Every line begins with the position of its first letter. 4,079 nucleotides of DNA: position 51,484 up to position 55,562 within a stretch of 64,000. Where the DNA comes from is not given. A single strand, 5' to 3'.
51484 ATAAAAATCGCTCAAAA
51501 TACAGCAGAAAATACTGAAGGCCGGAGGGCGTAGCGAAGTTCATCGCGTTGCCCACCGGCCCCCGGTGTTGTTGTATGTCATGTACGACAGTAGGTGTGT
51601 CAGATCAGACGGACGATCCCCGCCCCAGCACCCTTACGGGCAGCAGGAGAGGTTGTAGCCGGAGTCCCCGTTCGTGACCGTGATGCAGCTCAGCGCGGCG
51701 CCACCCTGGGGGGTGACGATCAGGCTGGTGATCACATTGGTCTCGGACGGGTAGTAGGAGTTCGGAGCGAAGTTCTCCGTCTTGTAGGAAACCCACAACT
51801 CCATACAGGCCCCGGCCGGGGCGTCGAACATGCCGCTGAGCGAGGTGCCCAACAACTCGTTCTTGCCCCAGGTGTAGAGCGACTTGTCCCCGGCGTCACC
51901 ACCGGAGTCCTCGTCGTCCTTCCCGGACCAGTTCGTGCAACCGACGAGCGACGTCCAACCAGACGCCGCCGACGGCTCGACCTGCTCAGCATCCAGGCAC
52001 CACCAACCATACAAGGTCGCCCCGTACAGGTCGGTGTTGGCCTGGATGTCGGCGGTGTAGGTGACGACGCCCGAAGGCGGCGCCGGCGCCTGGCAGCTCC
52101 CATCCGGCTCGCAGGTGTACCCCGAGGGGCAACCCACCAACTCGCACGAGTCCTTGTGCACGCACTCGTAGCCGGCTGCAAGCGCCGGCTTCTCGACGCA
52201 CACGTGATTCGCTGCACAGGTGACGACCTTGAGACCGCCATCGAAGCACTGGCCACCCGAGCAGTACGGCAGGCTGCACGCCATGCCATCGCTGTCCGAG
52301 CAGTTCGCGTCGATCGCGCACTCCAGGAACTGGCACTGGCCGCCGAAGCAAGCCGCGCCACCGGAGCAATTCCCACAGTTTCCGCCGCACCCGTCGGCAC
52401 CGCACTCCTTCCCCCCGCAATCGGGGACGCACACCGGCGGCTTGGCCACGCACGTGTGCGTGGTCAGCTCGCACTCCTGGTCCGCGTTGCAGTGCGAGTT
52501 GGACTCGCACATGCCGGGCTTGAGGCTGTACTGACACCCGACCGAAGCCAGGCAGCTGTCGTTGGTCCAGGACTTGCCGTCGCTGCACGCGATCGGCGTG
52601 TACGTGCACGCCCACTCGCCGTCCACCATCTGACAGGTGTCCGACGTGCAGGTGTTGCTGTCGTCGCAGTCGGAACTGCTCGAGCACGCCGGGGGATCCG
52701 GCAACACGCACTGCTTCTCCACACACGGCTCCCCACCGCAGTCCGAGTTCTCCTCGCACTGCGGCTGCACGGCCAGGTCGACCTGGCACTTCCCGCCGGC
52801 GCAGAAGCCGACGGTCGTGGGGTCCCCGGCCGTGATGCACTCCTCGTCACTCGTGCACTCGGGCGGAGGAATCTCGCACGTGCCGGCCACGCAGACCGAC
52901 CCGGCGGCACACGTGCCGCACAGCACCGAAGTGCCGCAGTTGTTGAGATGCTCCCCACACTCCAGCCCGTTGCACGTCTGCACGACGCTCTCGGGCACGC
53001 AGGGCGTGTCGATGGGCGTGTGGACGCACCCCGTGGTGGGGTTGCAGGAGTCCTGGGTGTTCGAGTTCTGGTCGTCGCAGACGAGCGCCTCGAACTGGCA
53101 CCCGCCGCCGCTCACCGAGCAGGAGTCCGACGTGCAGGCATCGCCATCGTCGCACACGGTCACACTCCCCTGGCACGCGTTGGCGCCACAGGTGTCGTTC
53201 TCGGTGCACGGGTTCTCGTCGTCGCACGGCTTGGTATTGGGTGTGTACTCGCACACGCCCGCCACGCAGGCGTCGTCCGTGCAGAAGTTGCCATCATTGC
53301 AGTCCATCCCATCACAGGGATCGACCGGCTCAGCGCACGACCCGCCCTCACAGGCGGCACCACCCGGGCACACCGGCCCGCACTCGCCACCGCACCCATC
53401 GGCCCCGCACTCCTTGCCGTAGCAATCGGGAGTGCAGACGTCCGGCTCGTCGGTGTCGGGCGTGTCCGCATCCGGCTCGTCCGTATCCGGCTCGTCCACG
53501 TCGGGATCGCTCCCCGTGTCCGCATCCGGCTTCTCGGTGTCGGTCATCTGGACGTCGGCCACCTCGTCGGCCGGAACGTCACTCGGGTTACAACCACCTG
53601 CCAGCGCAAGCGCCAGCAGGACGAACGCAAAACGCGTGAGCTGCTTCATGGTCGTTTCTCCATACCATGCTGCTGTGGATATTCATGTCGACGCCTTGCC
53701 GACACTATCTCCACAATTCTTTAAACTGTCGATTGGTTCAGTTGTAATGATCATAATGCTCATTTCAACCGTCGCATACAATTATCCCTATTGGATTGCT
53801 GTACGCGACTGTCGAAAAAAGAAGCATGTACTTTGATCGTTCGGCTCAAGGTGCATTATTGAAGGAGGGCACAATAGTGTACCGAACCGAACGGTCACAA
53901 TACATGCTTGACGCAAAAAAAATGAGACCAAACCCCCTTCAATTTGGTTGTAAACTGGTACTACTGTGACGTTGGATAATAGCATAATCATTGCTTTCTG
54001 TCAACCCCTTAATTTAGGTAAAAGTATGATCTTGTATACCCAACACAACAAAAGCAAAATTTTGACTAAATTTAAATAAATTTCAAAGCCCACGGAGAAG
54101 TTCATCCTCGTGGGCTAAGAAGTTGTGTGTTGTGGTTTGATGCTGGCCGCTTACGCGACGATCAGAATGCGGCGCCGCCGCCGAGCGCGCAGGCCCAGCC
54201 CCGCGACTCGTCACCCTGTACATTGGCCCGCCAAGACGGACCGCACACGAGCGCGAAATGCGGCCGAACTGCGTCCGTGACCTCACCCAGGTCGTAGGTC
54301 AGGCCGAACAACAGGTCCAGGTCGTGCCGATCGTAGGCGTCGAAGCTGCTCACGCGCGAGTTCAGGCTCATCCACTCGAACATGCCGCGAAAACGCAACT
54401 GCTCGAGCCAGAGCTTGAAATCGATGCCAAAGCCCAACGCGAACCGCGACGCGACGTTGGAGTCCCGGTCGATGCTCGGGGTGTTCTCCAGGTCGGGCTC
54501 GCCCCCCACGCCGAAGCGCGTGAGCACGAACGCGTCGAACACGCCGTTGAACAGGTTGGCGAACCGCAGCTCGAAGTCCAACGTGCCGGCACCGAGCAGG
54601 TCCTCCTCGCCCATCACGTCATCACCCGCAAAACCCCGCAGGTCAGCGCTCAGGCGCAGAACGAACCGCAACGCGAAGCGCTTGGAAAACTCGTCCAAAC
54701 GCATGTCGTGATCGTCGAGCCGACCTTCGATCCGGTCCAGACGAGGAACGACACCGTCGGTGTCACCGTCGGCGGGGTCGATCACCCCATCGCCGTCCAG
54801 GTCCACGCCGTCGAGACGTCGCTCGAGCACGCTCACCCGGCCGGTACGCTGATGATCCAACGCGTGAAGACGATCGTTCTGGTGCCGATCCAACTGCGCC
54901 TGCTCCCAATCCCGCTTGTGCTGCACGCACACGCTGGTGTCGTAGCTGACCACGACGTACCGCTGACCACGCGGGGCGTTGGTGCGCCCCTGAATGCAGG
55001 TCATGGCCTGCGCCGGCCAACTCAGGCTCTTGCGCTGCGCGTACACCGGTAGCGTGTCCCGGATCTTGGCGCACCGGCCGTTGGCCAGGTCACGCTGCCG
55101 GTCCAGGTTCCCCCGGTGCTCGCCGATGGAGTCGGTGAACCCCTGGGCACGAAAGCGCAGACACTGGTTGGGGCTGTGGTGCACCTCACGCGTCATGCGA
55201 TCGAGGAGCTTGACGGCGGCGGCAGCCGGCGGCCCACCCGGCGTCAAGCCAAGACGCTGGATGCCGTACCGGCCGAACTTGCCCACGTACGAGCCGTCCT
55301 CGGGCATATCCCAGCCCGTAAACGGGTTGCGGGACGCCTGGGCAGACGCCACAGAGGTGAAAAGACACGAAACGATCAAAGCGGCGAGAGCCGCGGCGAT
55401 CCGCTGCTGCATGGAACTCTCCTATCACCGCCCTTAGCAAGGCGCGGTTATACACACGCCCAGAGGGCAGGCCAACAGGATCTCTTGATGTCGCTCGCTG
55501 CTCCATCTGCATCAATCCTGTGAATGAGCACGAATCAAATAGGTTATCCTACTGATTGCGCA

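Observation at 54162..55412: OmpA-like peptidoglycan-binding motif plus thrombospondin-type-3 Ca-binding repeats in a protein with an outer-membrane-type C-terminus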

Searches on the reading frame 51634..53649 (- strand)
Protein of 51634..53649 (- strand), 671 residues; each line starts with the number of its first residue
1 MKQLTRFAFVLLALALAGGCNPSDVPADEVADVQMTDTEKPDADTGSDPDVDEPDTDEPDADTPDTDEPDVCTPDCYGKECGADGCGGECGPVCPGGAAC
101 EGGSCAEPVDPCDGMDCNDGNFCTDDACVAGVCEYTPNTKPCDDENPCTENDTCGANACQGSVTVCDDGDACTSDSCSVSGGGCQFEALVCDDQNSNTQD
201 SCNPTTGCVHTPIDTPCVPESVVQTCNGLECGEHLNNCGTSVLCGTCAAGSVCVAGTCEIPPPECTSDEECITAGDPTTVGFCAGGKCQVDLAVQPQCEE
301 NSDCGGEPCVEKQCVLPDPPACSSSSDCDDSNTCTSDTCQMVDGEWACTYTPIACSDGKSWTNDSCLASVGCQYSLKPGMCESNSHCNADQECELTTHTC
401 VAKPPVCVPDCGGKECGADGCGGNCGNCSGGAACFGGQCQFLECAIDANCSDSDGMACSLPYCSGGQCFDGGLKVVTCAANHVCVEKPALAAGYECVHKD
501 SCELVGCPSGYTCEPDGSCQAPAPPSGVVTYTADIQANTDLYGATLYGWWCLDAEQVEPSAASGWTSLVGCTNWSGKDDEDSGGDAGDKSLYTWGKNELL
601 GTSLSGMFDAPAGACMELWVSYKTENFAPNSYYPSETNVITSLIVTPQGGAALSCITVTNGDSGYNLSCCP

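Call 4: search_protein_families(library=pfam, proteins=[window:51634-53649:-], max_evalue=1)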
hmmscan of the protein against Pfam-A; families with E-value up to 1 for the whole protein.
window:51634-53649:- (671 aa): 1 family
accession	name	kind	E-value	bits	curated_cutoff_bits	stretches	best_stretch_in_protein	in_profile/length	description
PF00526.23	Dicty_CTDC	-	8.3e-20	70.7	27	4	166-186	2-21/24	Dictyostelium (slime mold) repeat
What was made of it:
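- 51634..53649 (-): E, the downstream cassette: 671-aa Cys-rich Dicty_CTDC lipoprotein. Pfam E=8e-20 (call 4).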

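Call 9: search_protein_families(library=ncbifam, proteins=[window:51634-53649:-], max_evalue=0.1)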
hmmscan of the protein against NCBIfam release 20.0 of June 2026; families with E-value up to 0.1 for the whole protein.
window:51634-53649:- (671 aa): 0 families

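Call 42: find_homologous_proteins(query=window:51634-53649:-, max_evalue=0.00001)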
Query window:51634-53649:- (671 aa): 831 proteins with E <= 0.00001 among 8000 candidates; the best 120 are listed.
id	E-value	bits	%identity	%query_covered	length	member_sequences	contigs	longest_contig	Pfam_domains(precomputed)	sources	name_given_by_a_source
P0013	8.5e-66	241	31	40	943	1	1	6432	PF00526.24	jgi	-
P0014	2.3e-58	216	29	44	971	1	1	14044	PF00526.24,PF03781.23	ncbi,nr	ncbi:MAG: SUMF1/EgtB/PvdO family nonheme iron enzyme [Deltaproteobacteria bacterium]|nr:SUMF1/EgtB/P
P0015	3.4e-54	203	30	41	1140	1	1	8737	PF07760.17,PF00526.24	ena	-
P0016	4.1e-53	199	33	45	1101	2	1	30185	PF00526.24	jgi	-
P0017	6.4e-53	198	41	19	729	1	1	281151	PF00526.24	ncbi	-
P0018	3.1e-51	193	33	41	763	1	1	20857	PF00526.24,PF00932.26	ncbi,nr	ncbi:MAG: lamin tail domain-containing protein, partial [Myxococcales bacterium]|nr:lamin tail domai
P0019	6.2e-51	192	27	63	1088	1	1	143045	PF00526.24,PF00092.35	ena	-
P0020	1.5e-50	190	33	46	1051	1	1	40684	PF00526.24,PF03781.23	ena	-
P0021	4.8e-50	189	31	39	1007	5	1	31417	PF00526.24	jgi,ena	-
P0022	1.3e-49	187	33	44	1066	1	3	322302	PF00526.24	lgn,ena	-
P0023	1.9e-49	187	31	45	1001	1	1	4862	PF00526.24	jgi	jgi:hypothetical protein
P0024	3.2e-48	183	29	48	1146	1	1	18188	PF00526.24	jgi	jgi:hypothetical protein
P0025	5.0e-48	182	40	18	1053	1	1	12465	PF00526.24,PF13948.12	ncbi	ncbi:MAG: hypothetical protein ACE5E4_12165, partial [Candidatus Binatia bacterium]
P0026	1.6e-47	180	31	52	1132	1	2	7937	PF00526.24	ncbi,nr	ncbi:MAG: hypothetical protein CMH53_05120, partial [Myxococcales bacterium]|nr:hypothetical protein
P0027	3.8e-47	179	31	44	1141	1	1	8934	PF00526.24,PF19028.7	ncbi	-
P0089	3.4e-32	130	32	42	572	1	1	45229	PF00526.24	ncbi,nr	ncbi:hypothetical protein HY839_04760 [Candidatus Azambacteria bacterium]|nr:hypothetical protein [C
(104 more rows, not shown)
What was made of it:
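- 51634..53649 (-): 831 homologues at about 30% identity (call 42).
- The named homologues of E are mostly Myxococcota or Deltaproteobacteria MAGs (call 42).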

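Call 67: search_protein_families(library=phrogs, proteins=[window:51634-53649:-], max_evalue=0.01)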
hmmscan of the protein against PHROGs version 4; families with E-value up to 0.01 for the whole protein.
window:51634-53649:- (671 aa): 0 families

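Call 72: find_encoding_contigs(protein=P0089, flank=6000, max_places=3)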
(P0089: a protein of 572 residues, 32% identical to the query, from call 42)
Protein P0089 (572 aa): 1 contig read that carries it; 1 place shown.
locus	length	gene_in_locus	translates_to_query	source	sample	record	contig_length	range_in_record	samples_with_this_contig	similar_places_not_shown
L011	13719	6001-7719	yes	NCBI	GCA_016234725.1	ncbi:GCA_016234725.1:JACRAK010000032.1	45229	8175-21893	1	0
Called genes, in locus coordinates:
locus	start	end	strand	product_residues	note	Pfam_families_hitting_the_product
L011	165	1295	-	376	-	PF13477:Glyco_trans_4_2 (faint), PF13439:Glyco_transf_4, PF13579:Glyco_trans_4_4, PF20706:GT4-conflict, PF00534:Glycos_transf_1, PF13692:Glyco_trans_1_4, PF13524:Glyco_trans_1_2 (weak)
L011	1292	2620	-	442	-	PF04932:Wzy_C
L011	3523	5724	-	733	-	PF00526:Dicty_CTDC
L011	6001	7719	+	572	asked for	PF00526:Dicty_CTDC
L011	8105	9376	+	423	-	PF00526:Dicty_CTDC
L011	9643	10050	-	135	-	-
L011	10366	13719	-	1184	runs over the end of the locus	PF00526:Dicty_CTDC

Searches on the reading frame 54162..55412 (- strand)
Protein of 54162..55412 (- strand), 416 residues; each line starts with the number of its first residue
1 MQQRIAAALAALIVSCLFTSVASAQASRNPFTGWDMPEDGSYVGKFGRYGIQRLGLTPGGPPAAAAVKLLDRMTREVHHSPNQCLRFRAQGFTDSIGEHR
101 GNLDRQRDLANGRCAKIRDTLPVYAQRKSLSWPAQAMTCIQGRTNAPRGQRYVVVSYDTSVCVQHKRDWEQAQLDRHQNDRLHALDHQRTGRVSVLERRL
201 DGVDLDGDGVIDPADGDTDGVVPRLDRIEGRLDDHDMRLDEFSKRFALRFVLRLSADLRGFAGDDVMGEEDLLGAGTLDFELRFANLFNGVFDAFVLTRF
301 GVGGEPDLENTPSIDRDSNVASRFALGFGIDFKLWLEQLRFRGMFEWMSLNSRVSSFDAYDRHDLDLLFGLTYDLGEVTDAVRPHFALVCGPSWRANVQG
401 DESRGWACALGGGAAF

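Call 4: search_protein_families(library=pfam, proteins=[window:54162-55412:-], max_evalue=1)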
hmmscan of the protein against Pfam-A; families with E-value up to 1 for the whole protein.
window:54162-55412:- (416 aa): 2 families
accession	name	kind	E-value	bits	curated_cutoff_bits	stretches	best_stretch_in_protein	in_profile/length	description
PF23991.1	DUF7310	-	0.043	14.7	40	1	196-241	1-48/83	Coiled-coil region of unknown function (DUF7310)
PF13202.12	EF-hand_5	-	0.31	11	25.9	0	203-213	8-18/25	EF hand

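Call 8: find_homologous_proteins(query=window:54162-55412:-, max_evalue=0.01)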
Query window:54162-55412:-: 8000 candidates shared short words with the query, none scored E <= 0.01.

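Call 9: search_protein_families(library=ncbifam, proteins=[window:54162-55412:-], max_evalue=0.1)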
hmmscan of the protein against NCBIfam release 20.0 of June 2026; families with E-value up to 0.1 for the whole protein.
window:54162-55412:- (416 aa): 0 families

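Call 29: list_cluster_members(proteins=[window:54162-55412:-, window:51634-53649:-, window:55843-57045:-, window:1837-2520:+, window:4540-5010:-, window:60453-61475:-, window:47689-48852:-, window:49922-51424:-, window:57433-58089:-, window:3420-3977:-])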
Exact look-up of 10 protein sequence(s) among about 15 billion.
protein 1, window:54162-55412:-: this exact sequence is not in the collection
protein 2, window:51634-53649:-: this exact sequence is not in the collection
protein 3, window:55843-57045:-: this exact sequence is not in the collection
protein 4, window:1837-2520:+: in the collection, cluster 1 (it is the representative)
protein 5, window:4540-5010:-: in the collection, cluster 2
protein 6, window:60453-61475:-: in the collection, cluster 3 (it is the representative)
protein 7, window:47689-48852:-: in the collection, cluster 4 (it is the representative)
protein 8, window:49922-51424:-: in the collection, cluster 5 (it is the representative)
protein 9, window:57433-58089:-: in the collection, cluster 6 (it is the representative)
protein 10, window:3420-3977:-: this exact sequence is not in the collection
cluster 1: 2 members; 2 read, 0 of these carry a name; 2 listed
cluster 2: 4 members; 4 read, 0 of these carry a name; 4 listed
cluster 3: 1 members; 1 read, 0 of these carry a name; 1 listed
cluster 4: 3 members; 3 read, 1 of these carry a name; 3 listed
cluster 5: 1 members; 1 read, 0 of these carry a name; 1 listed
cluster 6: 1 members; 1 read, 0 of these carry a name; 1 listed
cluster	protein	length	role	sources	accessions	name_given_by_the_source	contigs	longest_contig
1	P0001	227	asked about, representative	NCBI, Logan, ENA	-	-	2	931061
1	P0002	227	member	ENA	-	-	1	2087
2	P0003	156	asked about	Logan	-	-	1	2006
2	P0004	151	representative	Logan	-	-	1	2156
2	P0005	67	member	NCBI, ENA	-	-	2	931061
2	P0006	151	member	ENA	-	-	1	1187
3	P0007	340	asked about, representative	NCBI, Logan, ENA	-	-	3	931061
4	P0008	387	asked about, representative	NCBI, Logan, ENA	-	-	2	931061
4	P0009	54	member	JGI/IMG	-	hypothetical protein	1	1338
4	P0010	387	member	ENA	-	-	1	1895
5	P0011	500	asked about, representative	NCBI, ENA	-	-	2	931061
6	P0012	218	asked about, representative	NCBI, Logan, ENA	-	-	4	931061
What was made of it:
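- The genome contig is 931 kb (call 29).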

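Call 30: predict_structure(protein=window:54162-55412:-)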
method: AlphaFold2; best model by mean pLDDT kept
length: 416 residues; sequences in the alignment: 1
mean_pLDDT: 34.0   pTM: 0.21
mean pLDDT of the five models: 34.0, 32.2, 29.2, 28.7, 25.6
residues with pLDDT >= 90: 0; 70-90: 0; 50-70: 2; < 50: 414
segments of 3 or more residues with pLDDT < 50: 1-13, 15-59, 61-416
pLDDT, mean of each block of 10 residues (from residue 1): 37 45 33 36 43 45 47 40 30 30 34 28 24 25 30 27 28 32 29 23 30 34 27 30 33 35 38 37 41 38 35 33 34 39 33 31 33 35 36 40 42 32
secondary structure, 60 per line:
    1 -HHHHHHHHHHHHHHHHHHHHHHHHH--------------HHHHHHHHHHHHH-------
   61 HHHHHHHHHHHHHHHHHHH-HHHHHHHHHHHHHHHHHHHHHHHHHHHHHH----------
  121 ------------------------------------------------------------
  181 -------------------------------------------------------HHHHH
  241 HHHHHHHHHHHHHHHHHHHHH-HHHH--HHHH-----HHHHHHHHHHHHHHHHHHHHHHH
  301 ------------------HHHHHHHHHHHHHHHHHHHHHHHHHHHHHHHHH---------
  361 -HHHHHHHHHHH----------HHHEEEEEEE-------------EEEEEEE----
elements in order: H2-26 H41-53 H61-79 H81-110 H236-261 H263-266 H269-272 H278-300 H319-351 H362-372 E386-392 E406-412
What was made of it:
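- On OmpA-C-like domain (PF00691): AlphaFold on the single sequence gave pLDDT 34 (call 30).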

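Call 33: search_protein_representatives(protein=window:54162-55412:-)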
Query: 416 residues. Proteins with E-value up to 0.001 (for the whole library): 0; up to 1e-10: 0; up to 1e-30: 0. The best 0 are listed.

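Call 39: search_solved_structures(query=window:54162-55412:-, max_evalue=10, show_alignments=3)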
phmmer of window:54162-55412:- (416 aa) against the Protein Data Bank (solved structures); distinct sequences matched with E-value up to 10: 0.
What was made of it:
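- It has no hit among 1.84 billion representative proteins (call 33) or in the PDB (call 39).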

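Call 57: find_encoding_contigs(protein=P0004, flank=5000, max_places=6)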
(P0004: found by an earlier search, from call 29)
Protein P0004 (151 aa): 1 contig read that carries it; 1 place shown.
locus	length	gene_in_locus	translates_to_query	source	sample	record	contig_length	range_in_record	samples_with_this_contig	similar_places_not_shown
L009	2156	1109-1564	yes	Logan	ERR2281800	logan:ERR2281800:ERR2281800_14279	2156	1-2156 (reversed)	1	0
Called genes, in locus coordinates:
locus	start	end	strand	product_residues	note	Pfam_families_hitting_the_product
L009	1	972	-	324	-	?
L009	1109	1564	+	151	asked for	-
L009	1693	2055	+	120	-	-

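Call 58: find_encoding_contigs(protein=P0002, flank=5000, max_places=6)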
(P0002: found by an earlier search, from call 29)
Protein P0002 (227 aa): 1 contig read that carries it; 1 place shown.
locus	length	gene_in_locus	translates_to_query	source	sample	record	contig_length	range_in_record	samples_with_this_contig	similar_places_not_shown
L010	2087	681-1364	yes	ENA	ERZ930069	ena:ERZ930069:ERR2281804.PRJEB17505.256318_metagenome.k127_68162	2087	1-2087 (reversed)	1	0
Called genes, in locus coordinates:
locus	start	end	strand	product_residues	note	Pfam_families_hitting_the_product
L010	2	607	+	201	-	?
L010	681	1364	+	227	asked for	-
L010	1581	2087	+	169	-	?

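Call 67: search_protein_families(library=phrogs, proteins=[window:54162-55412:-], max_evalue=0.01)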
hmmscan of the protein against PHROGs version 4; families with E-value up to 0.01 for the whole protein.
window:54162-55412:- (416 aa): 0 families

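Call 85: find_related_loci(query=window:54162-55412:-, collection=metagenome_contigs, flank=6000)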
Query window:54162-55412:- (416 aa) in metagenome_contigs; peptide patterns used: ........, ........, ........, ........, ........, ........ (x = any residue, [..] = any of these).
64 stretches matched a pattern, but none encodes a relative of the query by tblastn (E <= 1e-3).
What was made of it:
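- Tried and rejected: Direct homology searches for F gave nothing: a word-indexed search of 5.8 billion proteins (call 8), full phmmer over 1.84 billion representatives (call 33), PDB phmmer (call 39), NCBIfam (call 9), PHROGs (call 67), and a peptide-pattern scan of JGI metagenome contigs (call 85).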

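Call 96: search_solved_structures(query=A5, max_evalue=10, show_alignments=2)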
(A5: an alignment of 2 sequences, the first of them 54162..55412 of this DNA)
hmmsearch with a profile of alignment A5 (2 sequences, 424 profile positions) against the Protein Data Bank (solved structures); distinct sequences matched with E-value up to 10: 5.
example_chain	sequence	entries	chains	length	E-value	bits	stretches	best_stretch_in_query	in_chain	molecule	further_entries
2dyj_A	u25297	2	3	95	0.051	15.7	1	171-254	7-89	Ribosome-binding factor A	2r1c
2ljw_A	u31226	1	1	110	1.6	10.8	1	326-379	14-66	Alr2454 protein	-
1ecs_A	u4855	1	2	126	1.6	10.8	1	312-345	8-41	BLEOMYCIN RESISTANCE PROTEIN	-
1ewj_A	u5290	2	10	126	1.7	10.7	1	312-345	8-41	BLEOMYCIN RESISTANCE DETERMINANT | Bleomycin Resistance Protein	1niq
1mh6_A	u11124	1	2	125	1.7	10.7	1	312-345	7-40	BLEOMYCIN RESISTANCE PROTEIN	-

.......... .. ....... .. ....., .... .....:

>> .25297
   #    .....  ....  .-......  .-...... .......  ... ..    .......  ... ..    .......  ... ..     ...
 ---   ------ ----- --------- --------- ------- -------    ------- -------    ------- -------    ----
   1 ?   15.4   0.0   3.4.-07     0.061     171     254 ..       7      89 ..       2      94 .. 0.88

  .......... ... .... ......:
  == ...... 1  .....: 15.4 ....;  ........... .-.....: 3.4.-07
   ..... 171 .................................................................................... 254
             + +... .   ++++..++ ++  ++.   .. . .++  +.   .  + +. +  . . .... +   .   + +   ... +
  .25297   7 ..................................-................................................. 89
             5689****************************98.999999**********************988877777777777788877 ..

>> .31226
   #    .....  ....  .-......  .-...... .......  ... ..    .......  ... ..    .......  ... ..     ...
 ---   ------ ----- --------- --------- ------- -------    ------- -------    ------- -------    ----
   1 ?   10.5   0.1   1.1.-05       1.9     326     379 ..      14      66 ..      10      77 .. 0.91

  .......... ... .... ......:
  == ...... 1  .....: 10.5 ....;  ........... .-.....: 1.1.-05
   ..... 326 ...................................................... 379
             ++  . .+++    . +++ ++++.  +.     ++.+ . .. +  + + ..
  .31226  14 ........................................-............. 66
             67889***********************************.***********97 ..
